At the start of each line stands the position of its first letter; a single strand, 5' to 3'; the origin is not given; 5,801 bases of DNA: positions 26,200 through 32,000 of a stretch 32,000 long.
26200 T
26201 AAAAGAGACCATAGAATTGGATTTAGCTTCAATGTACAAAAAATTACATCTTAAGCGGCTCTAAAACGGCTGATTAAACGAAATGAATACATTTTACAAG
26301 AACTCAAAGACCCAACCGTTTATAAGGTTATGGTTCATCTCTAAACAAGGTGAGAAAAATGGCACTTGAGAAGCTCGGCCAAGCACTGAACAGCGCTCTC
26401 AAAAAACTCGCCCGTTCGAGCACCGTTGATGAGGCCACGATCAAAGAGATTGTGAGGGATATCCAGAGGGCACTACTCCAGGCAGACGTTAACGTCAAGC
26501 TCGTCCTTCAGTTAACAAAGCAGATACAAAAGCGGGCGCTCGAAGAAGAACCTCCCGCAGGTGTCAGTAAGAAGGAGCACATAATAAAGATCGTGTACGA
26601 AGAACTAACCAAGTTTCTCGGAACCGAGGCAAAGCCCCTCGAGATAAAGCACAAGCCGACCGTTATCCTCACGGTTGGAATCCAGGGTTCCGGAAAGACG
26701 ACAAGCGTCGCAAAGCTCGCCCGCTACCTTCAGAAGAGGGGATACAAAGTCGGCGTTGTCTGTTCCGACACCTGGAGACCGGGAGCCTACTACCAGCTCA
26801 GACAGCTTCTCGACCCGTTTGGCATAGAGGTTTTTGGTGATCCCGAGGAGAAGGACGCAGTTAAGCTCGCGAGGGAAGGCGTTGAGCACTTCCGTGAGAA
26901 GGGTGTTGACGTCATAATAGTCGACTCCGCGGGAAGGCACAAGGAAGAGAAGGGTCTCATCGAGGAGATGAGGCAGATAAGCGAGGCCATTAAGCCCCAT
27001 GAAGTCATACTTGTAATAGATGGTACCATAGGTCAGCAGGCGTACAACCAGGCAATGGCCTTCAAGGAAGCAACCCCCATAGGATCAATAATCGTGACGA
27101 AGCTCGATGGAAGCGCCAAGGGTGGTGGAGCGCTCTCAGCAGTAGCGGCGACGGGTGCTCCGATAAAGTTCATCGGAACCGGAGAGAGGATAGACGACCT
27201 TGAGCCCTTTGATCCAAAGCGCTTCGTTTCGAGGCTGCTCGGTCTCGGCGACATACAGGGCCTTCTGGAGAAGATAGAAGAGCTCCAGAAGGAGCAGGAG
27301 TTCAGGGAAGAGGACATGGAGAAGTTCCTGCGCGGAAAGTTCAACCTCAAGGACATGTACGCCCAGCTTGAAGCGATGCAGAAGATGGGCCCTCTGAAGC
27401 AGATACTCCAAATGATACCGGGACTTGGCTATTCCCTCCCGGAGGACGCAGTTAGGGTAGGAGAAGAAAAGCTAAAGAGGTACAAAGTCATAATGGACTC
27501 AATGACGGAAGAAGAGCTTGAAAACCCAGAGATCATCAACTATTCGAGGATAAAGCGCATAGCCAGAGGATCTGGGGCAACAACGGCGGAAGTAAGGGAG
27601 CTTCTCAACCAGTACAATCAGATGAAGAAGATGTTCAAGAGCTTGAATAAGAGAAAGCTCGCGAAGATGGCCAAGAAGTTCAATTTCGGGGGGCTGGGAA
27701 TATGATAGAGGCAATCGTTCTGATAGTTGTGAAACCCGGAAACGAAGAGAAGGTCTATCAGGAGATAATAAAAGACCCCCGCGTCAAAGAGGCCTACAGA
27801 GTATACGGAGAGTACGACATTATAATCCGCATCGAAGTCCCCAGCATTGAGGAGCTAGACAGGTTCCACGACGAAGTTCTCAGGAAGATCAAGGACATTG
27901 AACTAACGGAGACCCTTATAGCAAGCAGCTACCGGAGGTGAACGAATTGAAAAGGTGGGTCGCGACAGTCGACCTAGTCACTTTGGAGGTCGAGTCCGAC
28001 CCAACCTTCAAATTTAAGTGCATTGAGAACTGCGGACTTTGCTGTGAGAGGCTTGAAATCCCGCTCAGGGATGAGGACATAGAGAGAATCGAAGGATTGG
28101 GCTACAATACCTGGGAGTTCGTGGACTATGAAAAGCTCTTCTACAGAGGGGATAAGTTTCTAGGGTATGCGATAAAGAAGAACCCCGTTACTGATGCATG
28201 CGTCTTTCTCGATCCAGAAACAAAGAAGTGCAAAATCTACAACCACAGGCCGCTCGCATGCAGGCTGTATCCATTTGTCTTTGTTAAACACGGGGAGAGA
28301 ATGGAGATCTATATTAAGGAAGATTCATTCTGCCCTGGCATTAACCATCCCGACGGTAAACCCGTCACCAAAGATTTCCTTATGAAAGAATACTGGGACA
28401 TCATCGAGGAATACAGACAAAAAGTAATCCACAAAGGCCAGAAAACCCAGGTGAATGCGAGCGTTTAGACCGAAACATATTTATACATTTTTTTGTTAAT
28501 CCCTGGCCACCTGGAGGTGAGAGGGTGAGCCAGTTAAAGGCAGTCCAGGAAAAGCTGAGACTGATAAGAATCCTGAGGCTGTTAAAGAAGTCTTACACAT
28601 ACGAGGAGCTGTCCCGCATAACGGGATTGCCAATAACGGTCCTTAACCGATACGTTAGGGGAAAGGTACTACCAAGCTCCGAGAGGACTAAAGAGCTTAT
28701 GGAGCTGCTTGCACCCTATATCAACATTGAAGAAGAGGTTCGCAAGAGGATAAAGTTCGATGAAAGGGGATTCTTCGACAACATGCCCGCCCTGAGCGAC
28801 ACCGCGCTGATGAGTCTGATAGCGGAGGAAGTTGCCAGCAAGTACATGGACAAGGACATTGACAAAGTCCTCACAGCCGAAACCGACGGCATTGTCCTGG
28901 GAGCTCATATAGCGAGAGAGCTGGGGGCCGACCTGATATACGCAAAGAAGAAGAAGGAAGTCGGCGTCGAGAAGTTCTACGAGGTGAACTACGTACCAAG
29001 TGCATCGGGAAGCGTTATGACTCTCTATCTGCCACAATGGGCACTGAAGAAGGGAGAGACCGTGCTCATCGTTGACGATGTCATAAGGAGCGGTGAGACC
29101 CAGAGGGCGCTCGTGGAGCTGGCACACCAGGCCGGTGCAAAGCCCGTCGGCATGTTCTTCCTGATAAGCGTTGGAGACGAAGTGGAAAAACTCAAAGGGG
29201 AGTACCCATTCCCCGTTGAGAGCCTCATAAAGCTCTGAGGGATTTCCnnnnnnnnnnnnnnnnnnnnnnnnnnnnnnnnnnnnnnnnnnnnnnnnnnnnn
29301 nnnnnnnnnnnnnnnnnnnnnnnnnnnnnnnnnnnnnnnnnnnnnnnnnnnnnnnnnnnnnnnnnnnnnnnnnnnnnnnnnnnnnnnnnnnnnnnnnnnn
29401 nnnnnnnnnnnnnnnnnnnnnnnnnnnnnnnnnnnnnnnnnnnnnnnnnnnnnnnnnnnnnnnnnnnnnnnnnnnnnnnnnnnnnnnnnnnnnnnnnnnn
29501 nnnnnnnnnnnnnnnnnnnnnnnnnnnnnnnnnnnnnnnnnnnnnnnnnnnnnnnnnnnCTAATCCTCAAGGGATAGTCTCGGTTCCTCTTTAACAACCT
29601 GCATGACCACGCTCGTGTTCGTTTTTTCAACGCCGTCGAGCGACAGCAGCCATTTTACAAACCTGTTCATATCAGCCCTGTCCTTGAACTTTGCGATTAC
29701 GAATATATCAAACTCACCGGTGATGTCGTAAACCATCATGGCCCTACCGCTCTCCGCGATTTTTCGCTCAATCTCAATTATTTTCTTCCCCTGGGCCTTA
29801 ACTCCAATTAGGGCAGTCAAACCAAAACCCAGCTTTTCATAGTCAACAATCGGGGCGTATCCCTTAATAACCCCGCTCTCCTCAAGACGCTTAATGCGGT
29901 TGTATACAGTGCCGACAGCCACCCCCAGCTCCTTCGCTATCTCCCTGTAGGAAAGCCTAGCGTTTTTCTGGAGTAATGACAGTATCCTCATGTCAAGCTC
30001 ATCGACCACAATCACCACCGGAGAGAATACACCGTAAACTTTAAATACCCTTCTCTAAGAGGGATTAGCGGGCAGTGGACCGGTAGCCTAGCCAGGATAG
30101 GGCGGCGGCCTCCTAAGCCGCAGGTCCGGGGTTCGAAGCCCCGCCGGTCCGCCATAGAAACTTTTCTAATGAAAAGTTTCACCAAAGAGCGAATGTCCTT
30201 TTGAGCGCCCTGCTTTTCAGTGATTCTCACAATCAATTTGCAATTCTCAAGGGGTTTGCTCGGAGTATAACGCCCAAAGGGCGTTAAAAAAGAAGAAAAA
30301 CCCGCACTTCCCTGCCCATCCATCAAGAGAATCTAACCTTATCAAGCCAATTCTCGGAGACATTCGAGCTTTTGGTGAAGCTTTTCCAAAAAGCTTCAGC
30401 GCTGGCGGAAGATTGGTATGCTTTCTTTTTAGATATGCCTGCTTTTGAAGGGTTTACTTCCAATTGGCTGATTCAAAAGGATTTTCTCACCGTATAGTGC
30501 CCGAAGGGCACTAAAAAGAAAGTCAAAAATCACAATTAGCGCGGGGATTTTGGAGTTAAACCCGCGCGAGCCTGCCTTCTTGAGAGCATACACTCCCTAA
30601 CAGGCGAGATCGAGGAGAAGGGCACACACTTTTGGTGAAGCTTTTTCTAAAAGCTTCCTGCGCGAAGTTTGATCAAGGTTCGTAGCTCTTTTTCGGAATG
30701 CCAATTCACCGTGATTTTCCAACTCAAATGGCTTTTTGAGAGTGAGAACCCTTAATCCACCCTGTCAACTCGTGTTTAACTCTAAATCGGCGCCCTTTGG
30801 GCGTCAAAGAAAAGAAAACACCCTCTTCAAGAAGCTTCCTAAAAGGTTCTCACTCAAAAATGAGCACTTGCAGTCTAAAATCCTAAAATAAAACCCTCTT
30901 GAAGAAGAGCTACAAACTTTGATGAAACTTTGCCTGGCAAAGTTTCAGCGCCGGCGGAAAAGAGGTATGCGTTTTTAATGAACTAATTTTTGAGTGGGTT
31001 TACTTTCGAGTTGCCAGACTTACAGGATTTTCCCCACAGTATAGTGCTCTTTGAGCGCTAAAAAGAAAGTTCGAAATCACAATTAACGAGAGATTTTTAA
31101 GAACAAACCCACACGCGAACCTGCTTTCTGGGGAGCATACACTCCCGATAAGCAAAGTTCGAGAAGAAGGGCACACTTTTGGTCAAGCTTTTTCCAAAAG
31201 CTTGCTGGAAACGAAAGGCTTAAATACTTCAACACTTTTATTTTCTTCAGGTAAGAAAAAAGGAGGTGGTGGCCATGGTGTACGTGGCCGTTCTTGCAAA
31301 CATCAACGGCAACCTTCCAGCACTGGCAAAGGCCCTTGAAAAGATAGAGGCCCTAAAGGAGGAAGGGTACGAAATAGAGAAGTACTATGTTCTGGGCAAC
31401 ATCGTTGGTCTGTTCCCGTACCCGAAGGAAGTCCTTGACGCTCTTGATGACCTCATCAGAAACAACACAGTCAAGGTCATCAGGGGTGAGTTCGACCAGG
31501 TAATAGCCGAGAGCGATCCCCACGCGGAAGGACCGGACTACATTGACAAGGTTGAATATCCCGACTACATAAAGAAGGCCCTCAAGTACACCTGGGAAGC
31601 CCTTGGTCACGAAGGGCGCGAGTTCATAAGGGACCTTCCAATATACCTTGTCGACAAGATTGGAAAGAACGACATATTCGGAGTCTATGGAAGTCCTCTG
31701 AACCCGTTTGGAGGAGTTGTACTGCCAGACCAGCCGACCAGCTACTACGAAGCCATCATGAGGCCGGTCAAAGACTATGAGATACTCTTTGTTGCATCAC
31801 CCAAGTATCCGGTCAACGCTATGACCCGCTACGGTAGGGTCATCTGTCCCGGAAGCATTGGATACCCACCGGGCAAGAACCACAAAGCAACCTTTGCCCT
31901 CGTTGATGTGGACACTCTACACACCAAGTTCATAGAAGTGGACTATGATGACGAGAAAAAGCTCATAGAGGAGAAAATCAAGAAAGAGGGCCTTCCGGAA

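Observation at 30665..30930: Type III modules are closed by 25-30 bp terminal inverted repeats that carry compensatory substitutions between the two copies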

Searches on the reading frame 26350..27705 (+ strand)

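Call 33: search_protein_families(library=pfam, proteins=[window:26350-27705:+])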
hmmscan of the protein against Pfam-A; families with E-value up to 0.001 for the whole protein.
window:26350-27705:+ (451 aa): 16 families
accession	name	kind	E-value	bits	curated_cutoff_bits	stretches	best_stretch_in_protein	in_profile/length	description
PF00448.28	SRP54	-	8e-76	254.5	22.7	1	103-298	1-196/196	SRP54-type protein, GTPase domain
PF02978.25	SRP_SPB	-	7.1e-36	122.9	27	1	330-429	1-91/91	Signal peptide binding domain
PF02881.24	SRP54_N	-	4.2e-20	72.2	22.4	1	9-86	1-75/75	SRP54-type protein, helical bundle domain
PF13401.12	AAA_22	-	5.9e-08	33.5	27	1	102-222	4-121/130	AAA domain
PF01656.29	CbiA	-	6.6e-07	29.8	25.4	1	113-343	9-95/125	CobQ/CobB/MinD/ParA nucleotide binding domain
PF02492.25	cobW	-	3.2e-05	24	20.7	0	105-140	2-36/180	CobW/HypB/UreG, nucleotide-binding domain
PF03205.20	MobB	-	3.7e-05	24.1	26.6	1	105-137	1-33/133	Molybdopterin guanine dinucleotide synthesis protein B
PF06414.18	Zeta_toxin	-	4.2e-05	23.5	22.3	1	99-201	12-110/199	Zeta toxin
PF13191.12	AAA_16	-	5.4e-05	24.2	32.6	1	102-225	23-140/167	AAA ATPase domain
PF13439.12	Glyco_transf_4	-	7.9e-05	23.2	28.5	1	115-193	3-80/170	Glycosyltransferase Family 4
PF20720.3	nSTAND3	-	0.00011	22.4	27.2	0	101-140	15-53/155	Novel STAND NTPase 3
PF13671.12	AAA_33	-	0.00035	21.3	27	1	105-190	1-75/143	AAA domain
PF13238.12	AAA_18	-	0.00043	21.2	29.4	0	106-200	1-86/128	AAA domain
PF02606.20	LpxK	-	0.00046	19.8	27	0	111-137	45-71/328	Tetraacyldisaccharide-1-P 4'-kinase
PF03308.22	MeaB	-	0.00078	19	23.1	0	105-140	35-70/273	Methylmalonyl Co-A mutase-associated GTPase MeaB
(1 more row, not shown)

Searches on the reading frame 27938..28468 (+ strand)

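Call 33: search_protein_families(library=pfam, proteins=[window:27938-28468:+])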
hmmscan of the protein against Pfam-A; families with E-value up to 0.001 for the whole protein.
window:27938-28468:+ (176 aa): 2 families
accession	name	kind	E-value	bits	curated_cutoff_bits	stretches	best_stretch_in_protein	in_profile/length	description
PF03692.20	CxxCxxCC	-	2.6e-18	66.9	23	1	27-132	1-84/85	Putative zinc- or iron-chelating domain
PF24375.1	DUF7531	-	0.00023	21.3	27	1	84-113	109-140/288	Family of unknown function (DUF7531)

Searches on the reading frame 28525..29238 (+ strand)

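Call 33: search_protein_families(library=pfam, proteins=[window:28525-29238:+])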
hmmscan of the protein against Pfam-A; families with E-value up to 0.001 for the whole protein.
window:28525-29238:+ (237 aa): 2 families
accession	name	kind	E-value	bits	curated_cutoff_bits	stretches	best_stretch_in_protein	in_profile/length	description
PF00156.33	Pribosyltran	-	5e-12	45.8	26.3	1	98-220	18-130/158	Phosphoribosyl transferase domain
PF01381.28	HTH_3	-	3.8e-05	24.1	23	1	14-62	1-48/55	Helix-turn-helix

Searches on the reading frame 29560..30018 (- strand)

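Call 33: search_protein_families(library=pfam, proteins=[window:29560-30018:-])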
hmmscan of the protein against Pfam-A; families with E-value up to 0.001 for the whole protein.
window:29560-30018:- (152 aa): 20 families
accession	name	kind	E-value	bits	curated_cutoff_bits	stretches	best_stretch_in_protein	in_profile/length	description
PF13412.12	HTH_24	-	2.9e-19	68.8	21.9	1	6-52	2-48/48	Winged helix-turn-helix DNA-binding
PF13404.12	HTH_AsnC-type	-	1.2e-16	60.7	27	1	6-46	2-42/42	AsnC-type helix-turn-helix domain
PF01037.27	AsnC_trans_reg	-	1.3e-13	51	25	1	71-140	1-72/73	Lrp/AsnC ligand binding domain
PF08279.18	HTH_11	-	8.1e-08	32.5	25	1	11-50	4-44/55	HTH domain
PF12840.13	HTH_20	-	1.6e-07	31.6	27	1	9-52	6-49/51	Helix-turn-helix domain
PF13384.12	HTH_23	-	4.4e-07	30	24.6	1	11-50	9-46/50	Homeodomain-like domain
PF08281.18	Sigma70_r4_2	-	1.4e-06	28.3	25.7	1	22-44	27-49/54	Sigma-70, region 4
PF13518.12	HTH_28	-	6.8e-06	26.5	25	1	11-50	4-41/52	Helix-turn-helix domain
PF25212.1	HVO_A0114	-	7e-06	26.2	27.6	1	8-61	23-82/84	HVO_A0114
PF01022.26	HTH_5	-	1.2e-05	25.5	22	1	11-51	6-45/47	Bacterial regulatory protein, arsR family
PF01047.28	MarR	-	1.6e-05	25.2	24.6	1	10-52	6-48/59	MarR family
PF22451.2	NirdL-like_HTH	-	3.9e-05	23.6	27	1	24-51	19-46/47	Siroheme decarboxylase NirDL-like HTH domain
PF13936.12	HTH_38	-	4.6e-05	23.5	27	1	12-44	13-43/44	Helix-turn-helix domain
PF01978.25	TrmB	-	6.8e-05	23.1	25.6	1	7-52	8-53/68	Sugar-specific transcriptional regulator TrmB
PF09339.16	HTH_IclR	-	9.3e-05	22.6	22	1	10-51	6-48/52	IclR helix-turn-helix domain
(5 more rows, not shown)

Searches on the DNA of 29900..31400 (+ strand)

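Call 22: search_rna_families(source=window, start=29900, end=31400, threshold=evalue, max_evalue=5)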
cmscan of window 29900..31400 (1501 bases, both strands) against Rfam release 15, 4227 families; matches with E-value up to 5: 6.
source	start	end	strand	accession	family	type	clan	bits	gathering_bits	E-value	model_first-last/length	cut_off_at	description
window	30077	30151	+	RF00005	tRNA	Gene; tRNA;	CL00001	59.9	29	4.4e-12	1-71/71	no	tRNA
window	30095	30150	+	RF01684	mascRNA-menRNA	Gene;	-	22.6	42.5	0.1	1-56/56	no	MALAT1-associated small cytoplasmic RNA/MEN beta RNA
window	30113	30151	-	RF04351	Plastid-psbl-rps4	Cis-reg;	-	19.3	68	0.54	1-53/53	no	Plastid-psbl-rps4 3UTR RNA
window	31231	31295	+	RF01388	isrD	Gene; sRNA;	-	17.7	37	1.8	1-51/51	no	isrD Hfq binding RNA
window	30889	30969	+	RF01929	bxd_1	Gene; lncRNA;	-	15.3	75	1.8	1-86/86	no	Bithoraxoid conserved region 1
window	29920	29969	+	RF02784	SorX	Gene; sRNA;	-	14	46.6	4.2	1-73/73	no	Singlet oxygen resistance RNA X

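Call 68: search_dna_similar(query=window:30630-30950:+, collection=plasmids, mode=distant, max_evalue=0.01)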
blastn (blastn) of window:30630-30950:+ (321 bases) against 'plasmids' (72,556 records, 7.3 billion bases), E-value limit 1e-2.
No match.

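Call 69: search_dna_similar(query=window:30630-30950:+, collection=phages, mode=distant, max_evalue=0.01)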
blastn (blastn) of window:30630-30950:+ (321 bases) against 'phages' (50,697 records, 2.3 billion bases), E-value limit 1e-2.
No match.

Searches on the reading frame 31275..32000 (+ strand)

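Call 33: search_protein_families(library=pfam, proteins=[window:31275-32000:+])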
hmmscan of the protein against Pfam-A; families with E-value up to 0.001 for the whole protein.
window:31275-32000:+ (242 aa): 1 family
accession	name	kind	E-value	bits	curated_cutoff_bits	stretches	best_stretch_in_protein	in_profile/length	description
PF00149.33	Metallophos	-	0.0001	23.2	21.5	1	5-158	4-136/191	Calcineurin-like phosphoesterase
